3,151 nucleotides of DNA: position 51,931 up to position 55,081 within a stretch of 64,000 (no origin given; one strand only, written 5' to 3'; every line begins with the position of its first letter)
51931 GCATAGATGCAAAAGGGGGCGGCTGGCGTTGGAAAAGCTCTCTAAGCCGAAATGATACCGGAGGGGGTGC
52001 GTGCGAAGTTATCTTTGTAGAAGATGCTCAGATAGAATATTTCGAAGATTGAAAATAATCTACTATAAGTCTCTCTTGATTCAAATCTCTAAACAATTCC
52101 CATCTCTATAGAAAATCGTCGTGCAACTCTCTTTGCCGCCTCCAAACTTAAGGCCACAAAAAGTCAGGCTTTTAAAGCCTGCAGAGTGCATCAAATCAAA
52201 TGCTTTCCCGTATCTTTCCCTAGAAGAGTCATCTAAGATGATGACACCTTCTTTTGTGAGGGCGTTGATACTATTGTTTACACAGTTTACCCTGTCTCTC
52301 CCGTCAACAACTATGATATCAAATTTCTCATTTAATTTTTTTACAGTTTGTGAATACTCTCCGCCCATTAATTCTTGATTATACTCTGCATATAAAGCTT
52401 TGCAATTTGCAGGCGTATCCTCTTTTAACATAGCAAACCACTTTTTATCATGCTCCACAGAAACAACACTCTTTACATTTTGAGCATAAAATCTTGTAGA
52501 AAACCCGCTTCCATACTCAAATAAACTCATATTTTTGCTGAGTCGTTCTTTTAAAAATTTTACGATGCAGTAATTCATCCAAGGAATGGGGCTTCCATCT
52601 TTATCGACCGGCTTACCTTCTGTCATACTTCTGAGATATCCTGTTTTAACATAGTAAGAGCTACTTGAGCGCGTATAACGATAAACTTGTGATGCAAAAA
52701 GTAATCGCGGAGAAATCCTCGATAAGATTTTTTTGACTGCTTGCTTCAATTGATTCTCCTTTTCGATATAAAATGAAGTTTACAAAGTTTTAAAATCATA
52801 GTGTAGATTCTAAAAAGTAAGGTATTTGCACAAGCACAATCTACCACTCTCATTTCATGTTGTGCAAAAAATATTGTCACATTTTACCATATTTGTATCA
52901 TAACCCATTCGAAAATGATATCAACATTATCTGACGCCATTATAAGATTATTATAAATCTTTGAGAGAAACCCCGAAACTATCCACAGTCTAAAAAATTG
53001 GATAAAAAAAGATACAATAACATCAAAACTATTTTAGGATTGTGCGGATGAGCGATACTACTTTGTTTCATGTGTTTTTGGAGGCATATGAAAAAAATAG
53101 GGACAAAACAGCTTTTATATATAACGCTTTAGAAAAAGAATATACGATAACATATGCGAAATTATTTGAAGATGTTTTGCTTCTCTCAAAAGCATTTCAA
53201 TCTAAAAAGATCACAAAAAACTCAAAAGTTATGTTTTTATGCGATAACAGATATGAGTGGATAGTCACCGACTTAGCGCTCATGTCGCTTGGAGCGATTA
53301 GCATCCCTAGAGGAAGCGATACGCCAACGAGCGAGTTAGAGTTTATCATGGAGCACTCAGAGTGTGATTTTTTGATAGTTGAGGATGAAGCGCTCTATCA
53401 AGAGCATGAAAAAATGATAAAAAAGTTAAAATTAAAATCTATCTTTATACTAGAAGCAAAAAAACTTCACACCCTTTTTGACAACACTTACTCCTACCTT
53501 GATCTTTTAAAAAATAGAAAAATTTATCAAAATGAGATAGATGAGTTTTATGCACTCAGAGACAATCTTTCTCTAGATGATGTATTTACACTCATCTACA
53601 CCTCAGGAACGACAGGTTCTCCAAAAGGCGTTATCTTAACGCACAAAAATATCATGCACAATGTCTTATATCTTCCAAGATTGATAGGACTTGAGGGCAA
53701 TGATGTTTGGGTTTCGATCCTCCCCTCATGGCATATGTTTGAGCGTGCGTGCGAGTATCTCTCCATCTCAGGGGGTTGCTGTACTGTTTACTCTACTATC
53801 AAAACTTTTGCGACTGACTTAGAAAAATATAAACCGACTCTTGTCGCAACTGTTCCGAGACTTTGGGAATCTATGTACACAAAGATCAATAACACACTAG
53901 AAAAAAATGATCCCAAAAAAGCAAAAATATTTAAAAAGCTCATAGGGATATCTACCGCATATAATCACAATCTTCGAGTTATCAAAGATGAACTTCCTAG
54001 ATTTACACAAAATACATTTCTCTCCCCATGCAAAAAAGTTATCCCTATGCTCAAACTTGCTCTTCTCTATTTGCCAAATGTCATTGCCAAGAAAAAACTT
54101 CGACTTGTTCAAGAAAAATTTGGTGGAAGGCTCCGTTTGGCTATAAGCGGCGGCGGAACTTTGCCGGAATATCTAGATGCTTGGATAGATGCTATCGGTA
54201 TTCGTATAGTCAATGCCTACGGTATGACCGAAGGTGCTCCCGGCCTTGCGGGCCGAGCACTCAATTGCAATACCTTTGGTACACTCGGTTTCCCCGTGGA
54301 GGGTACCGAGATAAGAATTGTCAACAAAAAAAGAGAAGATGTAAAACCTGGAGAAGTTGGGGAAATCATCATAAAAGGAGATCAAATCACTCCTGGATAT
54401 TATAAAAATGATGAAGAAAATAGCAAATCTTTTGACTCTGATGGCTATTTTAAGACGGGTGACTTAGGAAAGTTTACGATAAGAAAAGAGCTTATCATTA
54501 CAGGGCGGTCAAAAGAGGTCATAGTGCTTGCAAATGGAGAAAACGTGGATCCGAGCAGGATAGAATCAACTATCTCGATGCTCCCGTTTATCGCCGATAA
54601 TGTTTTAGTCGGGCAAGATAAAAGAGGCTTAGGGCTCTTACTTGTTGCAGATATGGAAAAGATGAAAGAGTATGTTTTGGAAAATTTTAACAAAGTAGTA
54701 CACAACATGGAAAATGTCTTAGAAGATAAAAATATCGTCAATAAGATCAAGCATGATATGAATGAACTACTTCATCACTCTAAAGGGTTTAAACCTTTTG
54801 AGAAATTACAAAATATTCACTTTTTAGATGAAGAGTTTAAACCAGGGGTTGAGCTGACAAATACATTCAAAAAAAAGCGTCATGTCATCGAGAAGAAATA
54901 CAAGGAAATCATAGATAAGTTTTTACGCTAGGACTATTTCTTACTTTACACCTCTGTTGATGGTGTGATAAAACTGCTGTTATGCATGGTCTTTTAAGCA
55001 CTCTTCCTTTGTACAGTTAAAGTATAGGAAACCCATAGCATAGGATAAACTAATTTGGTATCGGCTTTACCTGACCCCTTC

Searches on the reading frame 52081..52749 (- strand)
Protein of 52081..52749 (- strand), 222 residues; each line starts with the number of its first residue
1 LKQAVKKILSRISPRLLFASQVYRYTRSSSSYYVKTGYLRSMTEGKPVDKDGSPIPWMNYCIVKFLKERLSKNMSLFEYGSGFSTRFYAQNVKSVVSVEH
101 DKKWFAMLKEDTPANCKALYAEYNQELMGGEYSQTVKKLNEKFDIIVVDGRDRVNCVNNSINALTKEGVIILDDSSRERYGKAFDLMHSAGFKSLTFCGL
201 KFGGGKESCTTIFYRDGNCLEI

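Call 13: search_protein_families(library=pfam, max_evalue=1, proteins=[window:52081-52749:-])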
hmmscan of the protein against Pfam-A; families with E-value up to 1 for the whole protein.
window:52081-52749:- (222 aa): 3 families
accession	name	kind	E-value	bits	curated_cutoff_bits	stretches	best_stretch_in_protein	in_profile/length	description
PF13578.12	Methyltransf_24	-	2.2e-06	28.9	26.3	1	78-174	2-104/105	Methyltransferase domain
PF01564.23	Spermine_synth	-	0.11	12.4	22.9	1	91-156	41-105/186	Spermine/spermidine synthase domain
PF03602.21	Cons_hypoth95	-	0.17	12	24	1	91-173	63-151/182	Conserved hypothetical protein 95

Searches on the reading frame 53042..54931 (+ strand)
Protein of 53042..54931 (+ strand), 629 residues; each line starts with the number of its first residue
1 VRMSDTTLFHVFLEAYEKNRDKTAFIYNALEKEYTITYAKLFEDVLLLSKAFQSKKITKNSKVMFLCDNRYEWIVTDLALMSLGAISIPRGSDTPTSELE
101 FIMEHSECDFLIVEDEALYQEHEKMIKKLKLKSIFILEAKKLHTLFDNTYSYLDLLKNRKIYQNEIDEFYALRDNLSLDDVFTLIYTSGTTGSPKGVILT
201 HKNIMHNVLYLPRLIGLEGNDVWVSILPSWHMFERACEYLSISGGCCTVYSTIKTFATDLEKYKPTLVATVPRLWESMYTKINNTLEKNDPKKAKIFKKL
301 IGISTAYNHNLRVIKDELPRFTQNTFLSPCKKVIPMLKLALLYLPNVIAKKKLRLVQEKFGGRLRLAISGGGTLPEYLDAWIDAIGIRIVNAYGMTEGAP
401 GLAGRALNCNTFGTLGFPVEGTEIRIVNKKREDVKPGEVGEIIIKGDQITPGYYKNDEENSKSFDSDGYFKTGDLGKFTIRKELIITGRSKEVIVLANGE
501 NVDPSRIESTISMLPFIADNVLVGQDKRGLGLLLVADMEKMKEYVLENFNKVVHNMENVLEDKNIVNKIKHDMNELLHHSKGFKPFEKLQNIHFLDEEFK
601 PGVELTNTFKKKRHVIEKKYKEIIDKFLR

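Call 13: search_protein_families(library=pfam, max_evalue=1, proteins=[window:53042-54931:+])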
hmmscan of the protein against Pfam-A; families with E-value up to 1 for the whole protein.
window:53042-54931:+ (629 aa): 2 families
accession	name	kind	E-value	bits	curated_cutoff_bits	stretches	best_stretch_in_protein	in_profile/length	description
PF00501.34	AMP-binding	-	1.5e-77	261.5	29.9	1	15-454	4-384/384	AMP-binding enzyme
PF23562.2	AMP-binding_C_3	-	1.1e-07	32.7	20.8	1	492-575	2-86/124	AMP-binding enzyme C-terminal domain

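Call 14: find_encoding_contigs(protein=window:53042-54931:+, flank=10000, max_places=10)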
Protein window:53042-54931:+ (629 aa): no gene with exactly this product is on record in the collection.

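Call 19: find_homologous_proteins(query=window:53042-54931:+, max_evalue=1e-50)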
Query window:53042-54931:+ (629 aa): 2038 proteins with E <= 1e-50 among 8000 candidates; the best 120 are listed.
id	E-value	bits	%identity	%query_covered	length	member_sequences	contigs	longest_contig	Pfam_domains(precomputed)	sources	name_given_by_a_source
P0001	0.0e+0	1409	99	100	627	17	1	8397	PF00501.35,PF23562.3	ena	-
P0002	0.0e+0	1398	99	100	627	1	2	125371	PF00501.35,PF23562.3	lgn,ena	-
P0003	0.0e+0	1313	92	100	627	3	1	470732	PF00501.35,PF23562.3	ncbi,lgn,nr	ncbi:MAG: long-chain fatty acid--CoA ligase [Sulfurovaceae bacterium]|nr:long-chain fatty acid--CoA 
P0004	0.0e+0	1309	92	100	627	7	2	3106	PF00501.35,PF23562.3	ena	-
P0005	0.0e+0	1305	91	100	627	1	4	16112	PF00501.35,PF23562.3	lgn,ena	-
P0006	0.0e+0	1296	91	100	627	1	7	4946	PF00501.35,PF23562.3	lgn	-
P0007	0.0e+0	1186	82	100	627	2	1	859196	PF00501.35,PF23562.3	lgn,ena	-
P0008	0.0e+0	1143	79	100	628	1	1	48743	PF00501.35,PF23562.3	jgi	jgi:long-chain acyl-CoA synthetase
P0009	0.0e+0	1130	79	98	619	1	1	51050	PF00501.35,PF23562.3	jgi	jgi:long-chain acyl-CoA synthetase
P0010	0.0e+0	1099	76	100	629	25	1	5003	PF00501.35,PF23562.3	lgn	-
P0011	0.0e+0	1070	74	100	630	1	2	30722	PF00501.35,PF23562.3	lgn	-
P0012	0.0e+0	1058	74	100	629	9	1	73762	PF00501.35,PF23562.3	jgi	jgi:long-chain acyl-CoA synthetase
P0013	0.0e+0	1055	73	99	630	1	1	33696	PF00501.35,PF23562.3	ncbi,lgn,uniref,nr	ncbi:AMP-dependent synthetase/ligase [Sulfurospirillum arcachonense]|uniref:AMP-dependent synthetase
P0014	0.0e+0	1053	73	100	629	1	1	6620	PF00501.35,PF23562.3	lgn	-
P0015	0.0e+0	1045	73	100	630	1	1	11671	PF00501.35,PF23562.3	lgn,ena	-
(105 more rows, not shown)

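Call 20: find_encoding_contigs(protein=P0002, flank=10000, max_places=4)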
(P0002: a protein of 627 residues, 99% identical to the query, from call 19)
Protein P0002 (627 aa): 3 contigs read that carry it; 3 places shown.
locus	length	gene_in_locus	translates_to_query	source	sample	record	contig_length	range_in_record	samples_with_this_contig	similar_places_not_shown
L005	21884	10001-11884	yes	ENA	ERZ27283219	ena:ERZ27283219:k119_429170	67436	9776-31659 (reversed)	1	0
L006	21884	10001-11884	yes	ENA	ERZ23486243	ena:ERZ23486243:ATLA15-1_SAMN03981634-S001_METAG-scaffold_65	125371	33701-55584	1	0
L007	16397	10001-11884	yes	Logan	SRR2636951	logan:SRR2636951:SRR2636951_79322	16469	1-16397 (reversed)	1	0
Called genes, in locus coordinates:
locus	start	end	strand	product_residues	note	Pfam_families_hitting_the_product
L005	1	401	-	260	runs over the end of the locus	PF00329:Complex1_30kDa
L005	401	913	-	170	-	PF01058:Oxidored_q6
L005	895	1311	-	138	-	PF00507:Oxidored_q4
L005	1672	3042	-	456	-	PF11853:DUF3373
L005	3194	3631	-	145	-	PF20791:Acyl-ACP_TE_C (weak), PF01643:Acyl-ACP_TE, PF13279:4HBT_2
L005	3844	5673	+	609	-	PF01855:POR_N, PF02780:Transketolase_C (faint), PF02775:TPP_enzyme_C, PF00037:Fer4 (faint)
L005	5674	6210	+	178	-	PF01558:POR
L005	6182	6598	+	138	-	PF03061:4HBT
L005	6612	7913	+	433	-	PF00501:AMP-binding, PF14535:AMP-binding_C_2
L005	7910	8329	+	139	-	PF01842:ACT, PF13291:ACT_4 (faint), PF19571:ACT_8, PF22629:ACT_AHAS_ss (weak)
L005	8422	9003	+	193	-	-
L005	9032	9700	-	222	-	PF13578:Methyltransf_24 (weak)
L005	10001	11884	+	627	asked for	PF00501:AMP-binding, PF23562:AMP-binding_C_3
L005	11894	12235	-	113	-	PF13411:MerR_1 (weak)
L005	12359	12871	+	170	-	PF13302:Acetyltransf_3 (weak), PF00583:Acetyltransf_1, PF13508:Acetyltransf_7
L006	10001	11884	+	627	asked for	PF00501:AMP-binding, PF23562:AMP-binding_C_3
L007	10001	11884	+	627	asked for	PF00501:AMP-binding, PF23562:AMP-binding_C_3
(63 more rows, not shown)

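Call 21: find_encoding_contigs(protein=P0003, flank=10000, max_places=4)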
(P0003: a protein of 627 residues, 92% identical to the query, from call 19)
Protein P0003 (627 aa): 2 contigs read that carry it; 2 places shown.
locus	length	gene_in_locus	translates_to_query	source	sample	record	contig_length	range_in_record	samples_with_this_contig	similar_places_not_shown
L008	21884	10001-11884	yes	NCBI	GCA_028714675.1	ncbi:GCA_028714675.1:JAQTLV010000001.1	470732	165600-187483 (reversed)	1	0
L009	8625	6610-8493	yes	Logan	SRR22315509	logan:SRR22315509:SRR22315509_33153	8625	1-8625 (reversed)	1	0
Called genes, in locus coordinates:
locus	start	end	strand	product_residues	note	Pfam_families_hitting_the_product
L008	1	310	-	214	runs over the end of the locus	PF08238:Sel1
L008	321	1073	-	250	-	PF01678:DAP_epimerase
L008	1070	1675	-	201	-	PF01121:CoaE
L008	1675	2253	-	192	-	PF01564:Spermine_synth (faint)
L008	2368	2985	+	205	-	PF14512:TM1586_NiRdase (faint), PF00881:Nitroreductase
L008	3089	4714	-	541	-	PF20142:Scaffold, PF01471:PG_binding_1 (weak), PF03734:YkuD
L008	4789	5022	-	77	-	PF04023:FeoA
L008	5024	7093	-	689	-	PF01926:MMR_HSR1, PF02421:FeoB_N, PF09439:SRPRB (weak), PF10662:PduV-EutP (weak), PF17910:FeoB_Cyto, PF07670:Gate, PF07664:FeoB_C, PF07670:Gate, +1 more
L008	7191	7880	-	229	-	PF13118:DUF3972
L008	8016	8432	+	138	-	-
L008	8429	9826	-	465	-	PF00753:Lactamase_B, PF23023:Anti-Pycsar_Apyc1 (weak), PF16661:Lactamase_B_6, PF10996:Beta-Casp, PF07521:RMMBL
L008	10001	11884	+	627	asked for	PF00501:AMP-binding, PF23562:AMP-binding_C_3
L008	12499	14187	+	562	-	PF00920:ILVD_EDD_N, PF24877:ILV_EDD_C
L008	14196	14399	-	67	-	-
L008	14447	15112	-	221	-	PF01476:LysM, PF00877:NLPC_P60, PF05382:Amidase_5 (weak)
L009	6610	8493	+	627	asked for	PF00501:AMP-binding, PF23562:AMP-binding_C_3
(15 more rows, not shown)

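Call 22: find_encoding_contigs(protein=P0007, flank=10000, max_places=4)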
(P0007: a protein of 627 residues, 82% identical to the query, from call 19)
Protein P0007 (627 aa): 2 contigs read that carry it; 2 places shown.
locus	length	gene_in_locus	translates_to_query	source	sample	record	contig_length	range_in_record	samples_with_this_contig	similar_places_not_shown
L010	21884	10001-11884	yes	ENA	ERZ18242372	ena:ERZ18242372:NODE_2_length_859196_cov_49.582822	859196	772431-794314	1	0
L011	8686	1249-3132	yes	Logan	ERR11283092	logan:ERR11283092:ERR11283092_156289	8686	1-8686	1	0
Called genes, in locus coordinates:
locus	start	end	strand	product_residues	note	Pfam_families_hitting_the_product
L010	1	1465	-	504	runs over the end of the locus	PF13541:ChlI, PF01078:Mg_chelatase, PF00493:MCM (weak), PF07728:AAA_5 (weak), PF13335:Mg_chelatase_C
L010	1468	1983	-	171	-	PF01327:Pep_deformylase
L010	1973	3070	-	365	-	PF00990:GGDEF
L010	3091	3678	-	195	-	PF00574:CLP_protease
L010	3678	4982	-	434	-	PF05697:Trigger_N, PF00254:FKBP_C, PF05698:Trigger_C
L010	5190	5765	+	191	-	PF01227:GTP_cyclohydroI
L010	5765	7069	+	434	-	PF00006:ATP-synt_ab, PF18269:T3SS_ATPase_C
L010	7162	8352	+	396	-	PF00266:Aminotran_5, PF01041:DegT_DnrJ_EryC1 (weak), PF01212:Beta_elim_lyase (weak)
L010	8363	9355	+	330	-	PF01592:NifU_N, PF04324:Fer2_BFD, PF01106:NifU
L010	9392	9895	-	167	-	PF00210:Ferritin, PF02915:Rubrerythrin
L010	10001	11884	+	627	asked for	PF00501:AMP-binding, PF23562:AMP-binding_C_3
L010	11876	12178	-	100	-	-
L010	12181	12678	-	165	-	PF04461:YajQ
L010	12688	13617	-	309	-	PF00389:2-Hacid_dh, PF02826:2-Hacid_dh_C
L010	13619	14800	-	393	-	PF03738:GSP_synth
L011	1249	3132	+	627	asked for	PF00501:AMP-binding, PF23562:AMP-binding_C_3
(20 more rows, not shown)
